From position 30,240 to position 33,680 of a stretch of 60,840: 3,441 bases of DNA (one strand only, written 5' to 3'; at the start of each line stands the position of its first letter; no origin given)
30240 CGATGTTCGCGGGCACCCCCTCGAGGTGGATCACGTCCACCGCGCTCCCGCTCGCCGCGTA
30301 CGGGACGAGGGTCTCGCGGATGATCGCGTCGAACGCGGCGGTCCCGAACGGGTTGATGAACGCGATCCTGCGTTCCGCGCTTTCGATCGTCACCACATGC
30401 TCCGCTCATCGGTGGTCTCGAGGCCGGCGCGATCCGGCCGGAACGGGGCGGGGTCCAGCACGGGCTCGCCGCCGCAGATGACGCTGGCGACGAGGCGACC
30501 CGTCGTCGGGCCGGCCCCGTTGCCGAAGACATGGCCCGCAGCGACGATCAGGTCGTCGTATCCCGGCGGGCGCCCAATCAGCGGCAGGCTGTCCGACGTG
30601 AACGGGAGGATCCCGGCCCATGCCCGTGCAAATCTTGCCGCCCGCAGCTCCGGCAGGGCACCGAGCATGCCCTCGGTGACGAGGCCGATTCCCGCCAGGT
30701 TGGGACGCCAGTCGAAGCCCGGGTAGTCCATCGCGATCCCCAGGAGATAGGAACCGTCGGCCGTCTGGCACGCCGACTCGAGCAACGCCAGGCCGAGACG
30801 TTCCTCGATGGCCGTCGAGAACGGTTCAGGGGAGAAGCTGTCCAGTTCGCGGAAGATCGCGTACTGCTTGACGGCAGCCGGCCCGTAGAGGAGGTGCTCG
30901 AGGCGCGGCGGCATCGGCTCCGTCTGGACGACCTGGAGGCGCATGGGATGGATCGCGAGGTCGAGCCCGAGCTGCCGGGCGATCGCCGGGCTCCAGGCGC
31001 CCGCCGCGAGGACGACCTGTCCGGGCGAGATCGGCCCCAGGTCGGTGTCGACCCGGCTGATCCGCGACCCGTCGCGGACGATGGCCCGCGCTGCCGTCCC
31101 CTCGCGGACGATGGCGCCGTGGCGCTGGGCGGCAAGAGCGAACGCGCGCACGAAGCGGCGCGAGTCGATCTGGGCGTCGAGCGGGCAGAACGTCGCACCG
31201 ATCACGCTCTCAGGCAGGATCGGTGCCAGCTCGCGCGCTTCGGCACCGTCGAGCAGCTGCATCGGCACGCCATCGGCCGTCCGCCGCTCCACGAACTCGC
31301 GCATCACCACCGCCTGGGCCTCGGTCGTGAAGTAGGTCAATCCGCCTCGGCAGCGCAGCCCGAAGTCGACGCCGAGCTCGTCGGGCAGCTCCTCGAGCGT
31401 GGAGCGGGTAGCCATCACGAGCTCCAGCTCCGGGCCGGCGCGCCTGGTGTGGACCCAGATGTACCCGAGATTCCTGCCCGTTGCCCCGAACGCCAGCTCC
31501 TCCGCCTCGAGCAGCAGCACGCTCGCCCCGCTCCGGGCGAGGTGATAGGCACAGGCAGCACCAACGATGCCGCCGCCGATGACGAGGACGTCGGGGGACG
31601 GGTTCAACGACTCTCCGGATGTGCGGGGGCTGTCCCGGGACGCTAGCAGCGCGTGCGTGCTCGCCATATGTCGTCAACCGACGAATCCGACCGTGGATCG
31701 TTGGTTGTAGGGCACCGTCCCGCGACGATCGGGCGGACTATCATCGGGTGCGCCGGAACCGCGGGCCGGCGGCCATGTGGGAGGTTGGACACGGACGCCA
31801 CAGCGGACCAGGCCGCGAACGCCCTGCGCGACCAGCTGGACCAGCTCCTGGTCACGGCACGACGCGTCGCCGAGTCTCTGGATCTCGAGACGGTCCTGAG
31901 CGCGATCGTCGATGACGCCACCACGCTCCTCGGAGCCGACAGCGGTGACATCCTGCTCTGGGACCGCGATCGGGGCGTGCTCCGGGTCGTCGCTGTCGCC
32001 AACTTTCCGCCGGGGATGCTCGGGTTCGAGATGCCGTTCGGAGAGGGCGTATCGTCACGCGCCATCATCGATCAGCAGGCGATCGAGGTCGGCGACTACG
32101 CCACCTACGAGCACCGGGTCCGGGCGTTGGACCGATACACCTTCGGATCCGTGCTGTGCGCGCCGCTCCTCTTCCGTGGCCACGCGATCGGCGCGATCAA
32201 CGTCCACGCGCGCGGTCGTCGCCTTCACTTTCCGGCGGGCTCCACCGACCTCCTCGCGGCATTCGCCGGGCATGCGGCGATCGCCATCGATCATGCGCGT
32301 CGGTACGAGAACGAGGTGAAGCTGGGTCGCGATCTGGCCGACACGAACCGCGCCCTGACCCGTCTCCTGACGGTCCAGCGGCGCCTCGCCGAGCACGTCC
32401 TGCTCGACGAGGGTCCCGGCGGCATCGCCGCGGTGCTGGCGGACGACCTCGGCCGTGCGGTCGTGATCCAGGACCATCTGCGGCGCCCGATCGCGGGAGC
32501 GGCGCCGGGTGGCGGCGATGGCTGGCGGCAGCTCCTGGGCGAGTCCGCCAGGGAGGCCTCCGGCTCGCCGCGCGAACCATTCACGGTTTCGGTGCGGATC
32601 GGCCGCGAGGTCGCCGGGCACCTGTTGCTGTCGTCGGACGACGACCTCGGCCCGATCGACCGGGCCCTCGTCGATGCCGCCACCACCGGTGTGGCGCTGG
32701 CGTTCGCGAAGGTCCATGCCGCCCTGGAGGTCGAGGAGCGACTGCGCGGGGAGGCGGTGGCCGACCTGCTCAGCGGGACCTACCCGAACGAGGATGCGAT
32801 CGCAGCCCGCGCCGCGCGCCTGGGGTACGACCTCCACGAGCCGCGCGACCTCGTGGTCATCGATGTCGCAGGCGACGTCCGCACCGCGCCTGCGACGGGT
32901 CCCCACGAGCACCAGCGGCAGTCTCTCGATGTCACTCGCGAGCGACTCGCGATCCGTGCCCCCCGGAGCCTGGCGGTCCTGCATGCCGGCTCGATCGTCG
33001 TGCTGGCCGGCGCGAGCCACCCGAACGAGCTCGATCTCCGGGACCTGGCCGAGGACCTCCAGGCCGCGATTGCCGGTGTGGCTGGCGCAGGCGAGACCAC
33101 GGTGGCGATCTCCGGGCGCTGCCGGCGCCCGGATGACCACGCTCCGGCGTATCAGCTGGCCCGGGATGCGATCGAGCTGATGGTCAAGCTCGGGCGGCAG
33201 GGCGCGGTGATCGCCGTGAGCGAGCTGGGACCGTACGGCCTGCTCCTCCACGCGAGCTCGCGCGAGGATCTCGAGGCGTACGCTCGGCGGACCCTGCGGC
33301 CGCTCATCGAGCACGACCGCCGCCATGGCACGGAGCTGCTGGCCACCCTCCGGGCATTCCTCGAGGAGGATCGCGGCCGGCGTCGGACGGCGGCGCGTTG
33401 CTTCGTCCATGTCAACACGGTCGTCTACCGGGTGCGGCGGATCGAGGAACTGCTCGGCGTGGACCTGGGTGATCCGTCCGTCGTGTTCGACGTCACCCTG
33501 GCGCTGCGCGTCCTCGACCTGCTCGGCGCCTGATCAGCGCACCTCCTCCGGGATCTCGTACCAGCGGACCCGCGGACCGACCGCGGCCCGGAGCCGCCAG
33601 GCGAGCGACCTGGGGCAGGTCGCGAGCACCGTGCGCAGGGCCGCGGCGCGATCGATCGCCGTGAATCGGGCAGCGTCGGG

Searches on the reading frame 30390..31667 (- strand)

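Call 57: search_protein_families(library=pfam, proteins=[window:30390-31667:-], max_evalue=0.00001)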
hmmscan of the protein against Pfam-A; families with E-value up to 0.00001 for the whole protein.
window:30390-31667:- (425 aa): 4 families
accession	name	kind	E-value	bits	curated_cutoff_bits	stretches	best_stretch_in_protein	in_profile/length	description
PF01266.30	DAO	-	3e-68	231.4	27.9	1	26-394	1-351/353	FAD dependent oxidoreductase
PF00890.30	FAD_binding_2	-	1.2e-07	31.8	20.4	1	26-206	1-178/414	FAD binding domain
PF12831.13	FAD_oxidored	-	8.2e-07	29.1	27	1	26-128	1-100/416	FAD dependent oxidoreductase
PF13450.12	NAD_binding_8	-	1.5e-06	28.8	21.9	1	29-61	1-33/68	NAD(P)-binding Rossmann-like domain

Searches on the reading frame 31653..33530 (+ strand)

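Call 57: search_protein_families(library=pfam, proteins=[window:31653-33530:+], max_evalue=0.00001)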
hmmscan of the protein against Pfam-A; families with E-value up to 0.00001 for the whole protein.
window:31653-33530:+ (626 aa): 5 families
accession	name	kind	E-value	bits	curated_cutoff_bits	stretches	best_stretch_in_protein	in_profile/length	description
PF13556.12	HTH_30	-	2.1e-21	75.9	27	1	562-620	1-59/59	PucR C-terminal helix-turn-helix domain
PF17853.6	GGDEF_2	-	5.4e-14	52.9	24.5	1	375-508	2-115/116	GGDEF-like domain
PF13185.12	GAF_2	-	1.8e-13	51.3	28.6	1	76-213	2-136/136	GAF domain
PF13492.12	GAF_3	-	2.1e-13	51.2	27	1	77-214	1-129/129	GAF domain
PF01590.32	GAF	-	7.7e-13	49.6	22.4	1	77-212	1-133/133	GAF domain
